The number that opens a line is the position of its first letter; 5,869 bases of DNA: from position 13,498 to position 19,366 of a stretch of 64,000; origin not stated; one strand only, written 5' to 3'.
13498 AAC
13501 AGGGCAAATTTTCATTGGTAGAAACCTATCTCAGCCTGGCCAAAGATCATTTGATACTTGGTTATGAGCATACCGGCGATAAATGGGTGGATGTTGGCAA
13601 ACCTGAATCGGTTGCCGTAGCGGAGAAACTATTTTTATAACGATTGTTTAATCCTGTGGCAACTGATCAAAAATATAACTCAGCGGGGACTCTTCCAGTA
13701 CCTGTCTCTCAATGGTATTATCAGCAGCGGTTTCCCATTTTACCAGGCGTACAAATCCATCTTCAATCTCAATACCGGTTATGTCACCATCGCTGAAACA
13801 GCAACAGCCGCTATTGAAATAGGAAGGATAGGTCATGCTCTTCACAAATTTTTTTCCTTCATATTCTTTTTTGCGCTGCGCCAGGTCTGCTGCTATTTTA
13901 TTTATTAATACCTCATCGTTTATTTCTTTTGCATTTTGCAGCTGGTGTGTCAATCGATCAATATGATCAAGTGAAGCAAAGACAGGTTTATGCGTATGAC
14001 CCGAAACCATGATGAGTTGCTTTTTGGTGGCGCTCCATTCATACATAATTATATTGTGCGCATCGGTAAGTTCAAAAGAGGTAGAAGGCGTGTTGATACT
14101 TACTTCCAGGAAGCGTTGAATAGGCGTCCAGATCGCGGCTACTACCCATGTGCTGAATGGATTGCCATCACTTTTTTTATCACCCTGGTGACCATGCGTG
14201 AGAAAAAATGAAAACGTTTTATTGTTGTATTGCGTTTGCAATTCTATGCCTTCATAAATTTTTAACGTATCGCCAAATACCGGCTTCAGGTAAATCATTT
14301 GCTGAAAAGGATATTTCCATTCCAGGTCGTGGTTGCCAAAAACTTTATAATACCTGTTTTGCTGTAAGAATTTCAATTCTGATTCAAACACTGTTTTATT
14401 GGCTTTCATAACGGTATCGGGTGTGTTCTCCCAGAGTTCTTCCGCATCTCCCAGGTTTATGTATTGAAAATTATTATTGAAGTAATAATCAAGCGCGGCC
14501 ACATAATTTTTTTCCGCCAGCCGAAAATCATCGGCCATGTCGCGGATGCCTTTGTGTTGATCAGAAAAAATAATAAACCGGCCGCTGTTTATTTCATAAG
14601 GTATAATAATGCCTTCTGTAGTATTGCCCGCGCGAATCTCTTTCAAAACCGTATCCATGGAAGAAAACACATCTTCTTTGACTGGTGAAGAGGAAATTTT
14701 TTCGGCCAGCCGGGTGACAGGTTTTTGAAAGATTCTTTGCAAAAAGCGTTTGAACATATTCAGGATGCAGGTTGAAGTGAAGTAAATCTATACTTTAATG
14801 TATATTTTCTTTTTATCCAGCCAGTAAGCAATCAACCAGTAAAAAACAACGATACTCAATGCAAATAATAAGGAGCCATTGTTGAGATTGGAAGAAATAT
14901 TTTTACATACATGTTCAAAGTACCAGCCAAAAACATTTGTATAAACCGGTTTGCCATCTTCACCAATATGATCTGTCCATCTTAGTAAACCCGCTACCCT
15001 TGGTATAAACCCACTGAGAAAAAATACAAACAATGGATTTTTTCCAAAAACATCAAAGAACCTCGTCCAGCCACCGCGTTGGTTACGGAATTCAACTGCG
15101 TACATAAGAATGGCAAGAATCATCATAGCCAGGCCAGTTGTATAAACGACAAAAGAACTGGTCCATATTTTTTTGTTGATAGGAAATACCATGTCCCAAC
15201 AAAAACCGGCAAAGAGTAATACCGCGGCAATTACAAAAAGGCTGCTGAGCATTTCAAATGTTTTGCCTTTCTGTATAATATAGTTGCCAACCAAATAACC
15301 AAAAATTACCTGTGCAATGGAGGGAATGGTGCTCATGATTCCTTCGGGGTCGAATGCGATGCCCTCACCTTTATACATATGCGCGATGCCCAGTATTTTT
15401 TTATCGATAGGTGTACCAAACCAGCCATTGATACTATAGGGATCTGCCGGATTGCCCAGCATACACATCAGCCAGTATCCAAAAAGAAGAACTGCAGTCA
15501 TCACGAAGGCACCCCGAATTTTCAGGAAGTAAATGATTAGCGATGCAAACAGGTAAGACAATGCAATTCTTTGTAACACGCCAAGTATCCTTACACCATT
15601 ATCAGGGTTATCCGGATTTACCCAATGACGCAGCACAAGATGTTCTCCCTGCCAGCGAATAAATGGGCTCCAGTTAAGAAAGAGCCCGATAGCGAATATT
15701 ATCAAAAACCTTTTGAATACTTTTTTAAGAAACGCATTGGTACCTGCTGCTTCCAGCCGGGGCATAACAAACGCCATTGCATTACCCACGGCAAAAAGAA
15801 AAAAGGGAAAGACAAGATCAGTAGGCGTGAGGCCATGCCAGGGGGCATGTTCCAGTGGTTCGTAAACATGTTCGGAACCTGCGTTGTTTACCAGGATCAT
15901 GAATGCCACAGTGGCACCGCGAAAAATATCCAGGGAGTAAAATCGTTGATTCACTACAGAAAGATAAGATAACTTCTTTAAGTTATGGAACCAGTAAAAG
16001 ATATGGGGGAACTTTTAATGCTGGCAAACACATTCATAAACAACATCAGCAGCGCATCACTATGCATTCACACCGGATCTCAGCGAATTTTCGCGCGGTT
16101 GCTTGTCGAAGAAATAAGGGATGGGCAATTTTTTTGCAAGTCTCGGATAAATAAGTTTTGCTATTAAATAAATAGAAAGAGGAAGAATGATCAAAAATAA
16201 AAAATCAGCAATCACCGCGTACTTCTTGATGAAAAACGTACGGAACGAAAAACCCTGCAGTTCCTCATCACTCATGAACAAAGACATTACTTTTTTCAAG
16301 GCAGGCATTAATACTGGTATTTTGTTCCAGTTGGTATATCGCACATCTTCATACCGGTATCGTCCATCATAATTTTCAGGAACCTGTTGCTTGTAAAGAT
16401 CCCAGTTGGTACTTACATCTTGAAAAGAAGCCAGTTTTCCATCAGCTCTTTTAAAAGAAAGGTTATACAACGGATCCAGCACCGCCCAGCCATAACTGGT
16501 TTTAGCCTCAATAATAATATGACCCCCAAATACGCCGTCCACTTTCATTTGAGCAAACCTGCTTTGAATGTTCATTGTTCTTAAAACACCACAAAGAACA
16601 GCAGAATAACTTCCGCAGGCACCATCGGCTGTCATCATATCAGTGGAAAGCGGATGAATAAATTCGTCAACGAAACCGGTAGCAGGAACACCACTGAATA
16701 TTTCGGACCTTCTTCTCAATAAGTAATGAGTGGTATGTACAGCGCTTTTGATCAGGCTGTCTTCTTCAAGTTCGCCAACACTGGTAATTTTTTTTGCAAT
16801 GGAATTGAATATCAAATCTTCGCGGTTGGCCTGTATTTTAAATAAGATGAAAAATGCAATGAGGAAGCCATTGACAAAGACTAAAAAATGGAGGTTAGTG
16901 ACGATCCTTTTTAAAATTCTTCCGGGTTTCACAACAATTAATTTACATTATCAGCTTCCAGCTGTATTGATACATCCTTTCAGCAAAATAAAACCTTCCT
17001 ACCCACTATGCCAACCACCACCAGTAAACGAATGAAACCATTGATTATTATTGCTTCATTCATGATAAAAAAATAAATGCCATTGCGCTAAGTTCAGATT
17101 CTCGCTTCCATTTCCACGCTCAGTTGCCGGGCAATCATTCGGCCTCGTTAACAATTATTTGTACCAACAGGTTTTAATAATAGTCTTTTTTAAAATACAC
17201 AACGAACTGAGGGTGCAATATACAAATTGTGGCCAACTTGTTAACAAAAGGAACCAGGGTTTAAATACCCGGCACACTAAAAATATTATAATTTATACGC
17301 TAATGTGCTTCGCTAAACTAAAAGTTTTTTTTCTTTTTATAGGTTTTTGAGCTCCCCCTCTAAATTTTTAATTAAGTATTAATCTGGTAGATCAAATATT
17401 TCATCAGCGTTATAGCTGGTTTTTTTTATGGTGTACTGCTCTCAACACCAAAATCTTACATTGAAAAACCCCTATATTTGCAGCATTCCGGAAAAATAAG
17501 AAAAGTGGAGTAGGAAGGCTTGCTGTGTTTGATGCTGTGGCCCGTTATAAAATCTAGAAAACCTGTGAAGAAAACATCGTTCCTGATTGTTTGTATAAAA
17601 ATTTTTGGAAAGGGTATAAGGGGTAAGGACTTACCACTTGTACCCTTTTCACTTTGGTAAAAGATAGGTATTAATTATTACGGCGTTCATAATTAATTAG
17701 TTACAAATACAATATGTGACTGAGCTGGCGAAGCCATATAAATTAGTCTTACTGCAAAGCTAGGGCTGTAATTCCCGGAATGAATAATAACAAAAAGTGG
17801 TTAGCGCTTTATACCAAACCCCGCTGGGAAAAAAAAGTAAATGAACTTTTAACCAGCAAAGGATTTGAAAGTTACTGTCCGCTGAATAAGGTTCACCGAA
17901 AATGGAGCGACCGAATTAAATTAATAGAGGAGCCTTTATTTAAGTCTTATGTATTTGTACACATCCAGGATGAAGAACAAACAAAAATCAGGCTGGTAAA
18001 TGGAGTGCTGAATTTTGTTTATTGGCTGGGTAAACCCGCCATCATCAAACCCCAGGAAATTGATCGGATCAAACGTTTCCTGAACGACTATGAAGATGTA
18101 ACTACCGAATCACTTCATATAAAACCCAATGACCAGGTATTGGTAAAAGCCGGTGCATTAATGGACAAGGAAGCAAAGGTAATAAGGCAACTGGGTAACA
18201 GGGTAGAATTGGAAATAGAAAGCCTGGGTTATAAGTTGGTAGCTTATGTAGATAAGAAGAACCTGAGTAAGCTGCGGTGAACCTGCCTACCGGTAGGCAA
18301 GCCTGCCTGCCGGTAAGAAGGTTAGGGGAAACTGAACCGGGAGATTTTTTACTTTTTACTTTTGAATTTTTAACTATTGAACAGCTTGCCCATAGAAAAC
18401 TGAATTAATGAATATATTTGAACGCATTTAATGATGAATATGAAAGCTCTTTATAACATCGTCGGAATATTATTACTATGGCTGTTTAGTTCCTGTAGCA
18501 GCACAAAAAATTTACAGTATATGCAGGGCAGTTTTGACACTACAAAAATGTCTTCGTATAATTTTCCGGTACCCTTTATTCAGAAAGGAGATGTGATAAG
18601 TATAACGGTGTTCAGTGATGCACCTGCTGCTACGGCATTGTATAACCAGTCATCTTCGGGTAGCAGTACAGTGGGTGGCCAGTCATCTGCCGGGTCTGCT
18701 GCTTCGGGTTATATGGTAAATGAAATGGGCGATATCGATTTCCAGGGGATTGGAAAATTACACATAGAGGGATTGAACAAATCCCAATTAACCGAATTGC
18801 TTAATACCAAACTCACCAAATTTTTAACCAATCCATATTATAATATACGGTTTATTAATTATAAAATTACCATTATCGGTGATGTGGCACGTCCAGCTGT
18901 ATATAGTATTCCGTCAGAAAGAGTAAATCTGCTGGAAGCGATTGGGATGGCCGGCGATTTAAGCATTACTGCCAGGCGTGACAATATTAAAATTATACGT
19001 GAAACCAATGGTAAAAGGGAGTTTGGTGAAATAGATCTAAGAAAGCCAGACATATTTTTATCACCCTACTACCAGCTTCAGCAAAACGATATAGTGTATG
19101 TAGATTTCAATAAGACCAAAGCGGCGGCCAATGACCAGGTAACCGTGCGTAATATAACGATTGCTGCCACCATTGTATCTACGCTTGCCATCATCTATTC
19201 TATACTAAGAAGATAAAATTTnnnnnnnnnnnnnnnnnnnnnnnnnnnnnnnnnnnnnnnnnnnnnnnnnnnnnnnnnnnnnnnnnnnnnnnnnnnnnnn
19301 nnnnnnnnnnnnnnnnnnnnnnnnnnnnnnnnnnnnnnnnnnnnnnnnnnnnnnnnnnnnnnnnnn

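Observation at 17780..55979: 38-kb polysaccharide locus mixes Wza/Wzc/CpsB and a Wzy/WaaL-like protein with a Wzm/Wzt ABC exporter, but has no Wzx and no initiating transferase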

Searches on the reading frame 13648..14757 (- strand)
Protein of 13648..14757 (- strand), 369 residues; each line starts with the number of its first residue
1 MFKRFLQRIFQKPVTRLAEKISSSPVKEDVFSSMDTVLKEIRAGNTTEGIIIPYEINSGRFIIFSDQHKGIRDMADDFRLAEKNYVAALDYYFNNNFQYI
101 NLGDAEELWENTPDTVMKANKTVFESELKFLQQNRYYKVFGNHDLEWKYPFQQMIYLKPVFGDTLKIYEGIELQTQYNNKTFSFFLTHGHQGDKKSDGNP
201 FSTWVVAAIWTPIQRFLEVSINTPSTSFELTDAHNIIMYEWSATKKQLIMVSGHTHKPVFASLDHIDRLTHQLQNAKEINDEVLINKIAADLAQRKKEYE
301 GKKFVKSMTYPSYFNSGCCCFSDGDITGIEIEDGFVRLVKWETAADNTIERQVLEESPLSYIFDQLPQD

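Call 12: search_protein_families(library=pfam, proteins=[window:13648-14757:-], max_evalue=0.001)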
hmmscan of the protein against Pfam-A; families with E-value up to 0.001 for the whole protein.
window:13648-14757:- (369 aa): 1 family
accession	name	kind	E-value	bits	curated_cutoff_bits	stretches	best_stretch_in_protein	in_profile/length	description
PF00149.33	Metallophos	-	2.7e-05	25.1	21.5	1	60-258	2-191/191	Calcineurin-like phosphoesterase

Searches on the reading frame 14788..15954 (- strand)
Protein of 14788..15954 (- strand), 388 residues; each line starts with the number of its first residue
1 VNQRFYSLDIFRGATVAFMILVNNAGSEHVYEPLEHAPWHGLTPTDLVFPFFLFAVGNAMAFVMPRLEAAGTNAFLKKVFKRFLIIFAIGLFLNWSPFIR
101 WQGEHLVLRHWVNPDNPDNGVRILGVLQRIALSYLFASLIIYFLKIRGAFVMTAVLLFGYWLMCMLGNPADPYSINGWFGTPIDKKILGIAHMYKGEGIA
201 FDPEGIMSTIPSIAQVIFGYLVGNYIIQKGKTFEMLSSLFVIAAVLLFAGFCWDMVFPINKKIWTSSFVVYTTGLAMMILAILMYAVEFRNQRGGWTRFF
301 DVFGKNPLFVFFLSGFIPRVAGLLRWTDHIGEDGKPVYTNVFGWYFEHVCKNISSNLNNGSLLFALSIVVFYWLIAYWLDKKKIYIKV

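Call 12: search_protein_families(library=pfam, proteins=[window:14788-15954:-], max_evalue=0.001)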
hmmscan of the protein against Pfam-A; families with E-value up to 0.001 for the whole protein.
window:14788-15954:- (388 aa): 3 families
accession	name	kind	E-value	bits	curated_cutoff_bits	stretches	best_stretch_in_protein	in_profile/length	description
PF07786.18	HGSNAT_cat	-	0.00012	22.2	22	1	4-234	1-193/222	Heparan-alpha-glucosaminide N-acetyltransferase, catalytic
PF06423.18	GWT1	-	0.0003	20.3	29.6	1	204-314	278-398/437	GWT1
PF16401.11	DUF5009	-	0.00037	20.4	25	1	40-92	49-102/260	Domain of unknown function (DUF5009)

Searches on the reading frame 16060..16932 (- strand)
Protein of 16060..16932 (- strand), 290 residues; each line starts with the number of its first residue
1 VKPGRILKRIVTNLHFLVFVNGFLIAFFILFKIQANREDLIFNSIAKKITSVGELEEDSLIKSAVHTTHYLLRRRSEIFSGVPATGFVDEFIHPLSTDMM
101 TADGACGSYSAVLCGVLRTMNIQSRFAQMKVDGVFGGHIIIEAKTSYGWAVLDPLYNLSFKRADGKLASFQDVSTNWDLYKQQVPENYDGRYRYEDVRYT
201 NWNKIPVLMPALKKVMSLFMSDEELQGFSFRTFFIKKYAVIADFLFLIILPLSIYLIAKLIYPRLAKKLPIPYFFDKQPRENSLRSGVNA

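Call 12: search_protein_families(library=pfam, proteins=[window:16060-16932:-], max_evalue=0.001)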
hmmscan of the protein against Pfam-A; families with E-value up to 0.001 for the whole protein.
window:16060-16932:- (290 aa): 1 family
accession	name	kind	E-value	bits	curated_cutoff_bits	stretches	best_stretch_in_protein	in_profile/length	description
PF01841.26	Transglut_core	-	6e-05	23.7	23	1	101-154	49-108/108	Transglutaminase-like superfamily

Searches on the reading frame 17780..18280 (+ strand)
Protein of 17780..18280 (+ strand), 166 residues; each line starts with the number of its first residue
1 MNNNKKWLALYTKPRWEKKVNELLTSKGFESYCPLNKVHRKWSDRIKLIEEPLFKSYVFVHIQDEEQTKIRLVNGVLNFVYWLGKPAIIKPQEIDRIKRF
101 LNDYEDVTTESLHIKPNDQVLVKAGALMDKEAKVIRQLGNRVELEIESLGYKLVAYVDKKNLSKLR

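Call 3: search_protein_families(library=pfam, proteins=[window:17780-18280:+], max_evalue=0.01)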
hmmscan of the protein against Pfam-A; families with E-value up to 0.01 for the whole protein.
window:17780-18280:+ (166 aa): 2 families
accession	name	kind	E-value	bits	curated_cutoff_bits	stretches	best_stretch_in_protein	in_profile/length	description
PF02357.24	NusG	-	1e-18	68.1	22.2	1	5-97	1-92/93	Transcription termination factor nusG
PF00467.35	KOW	-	0.0079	16.4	22.3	0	116-145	1-30/32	KOW motif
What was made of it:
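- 17780..18280 (+): UpxY-type NusG-like antiterminator, first gene of the locus. PF02357 NusG 1e-18 (call 3).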

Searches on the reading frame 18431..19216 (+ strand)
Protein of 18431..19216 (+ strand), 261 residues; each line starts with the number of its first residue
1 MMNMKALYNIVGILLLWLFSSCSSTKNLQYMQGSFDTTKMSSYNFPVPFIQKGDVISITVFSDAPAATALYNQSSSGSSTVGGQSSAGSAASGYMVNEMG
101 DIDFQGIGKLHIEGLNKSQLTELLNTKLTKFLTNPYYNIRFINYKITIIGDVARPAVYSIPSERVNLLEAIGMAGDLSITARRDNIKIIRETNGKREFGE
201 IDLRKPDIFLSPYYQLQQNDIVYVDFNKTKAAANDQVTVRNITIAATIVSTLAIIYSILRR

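Call 3: search_protein_families(library=pfam, proteins=[window:18431-19216:+], max_evalue=0.01)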
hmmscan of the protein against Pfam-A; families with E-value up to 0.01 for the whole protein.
window:18431-19216:+ (261 aa): 3 families
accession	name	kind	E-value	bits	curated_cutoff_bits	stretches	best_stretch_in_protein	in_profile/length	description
PF02563.21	Poly_export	-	2.4e-14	53.7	28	1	50-140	9-75/77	Polysaccharide biosynthesis/export protein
PF10531.15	SLBB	-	1.9e-06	28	27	1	145-195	1-50/55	SLBB domain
PF22461.2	SLBB_2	-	3.3e-06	27.6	27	1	145-224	2-79/79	SLBB domain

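Call 11: search_protein_families(library=ncbifam, proteins=[window:18431-19216:+], max_evalue=0.1)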
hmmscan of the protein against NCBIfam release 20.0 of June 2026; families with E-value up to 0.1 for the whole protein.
window:18431-19216:+ (261 aa): 4 families
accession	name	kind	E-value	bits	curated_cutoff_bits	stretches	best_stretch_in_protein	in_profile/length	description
NF011658.0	PRK15078.1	subfamily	2.5e-10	39.7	333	1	40-228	80-253/380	polysaccharide export protein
TIGR03028.1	EpsE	equivalog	5.3e-09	35.8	262.65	1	96-210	26-141/239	polysaccharide export protein EpsE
TIGR03027.2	pepcterm_export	equivalog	9.5e-09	35.2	180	1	96-222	27-162/169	XrtA/PEP-CTERM system exopolysaccharide export protein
NF041843.1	EpsY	equivalog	1.1e-06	28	320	1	95-196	76-179/211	exopolysaccharide export protein EpsY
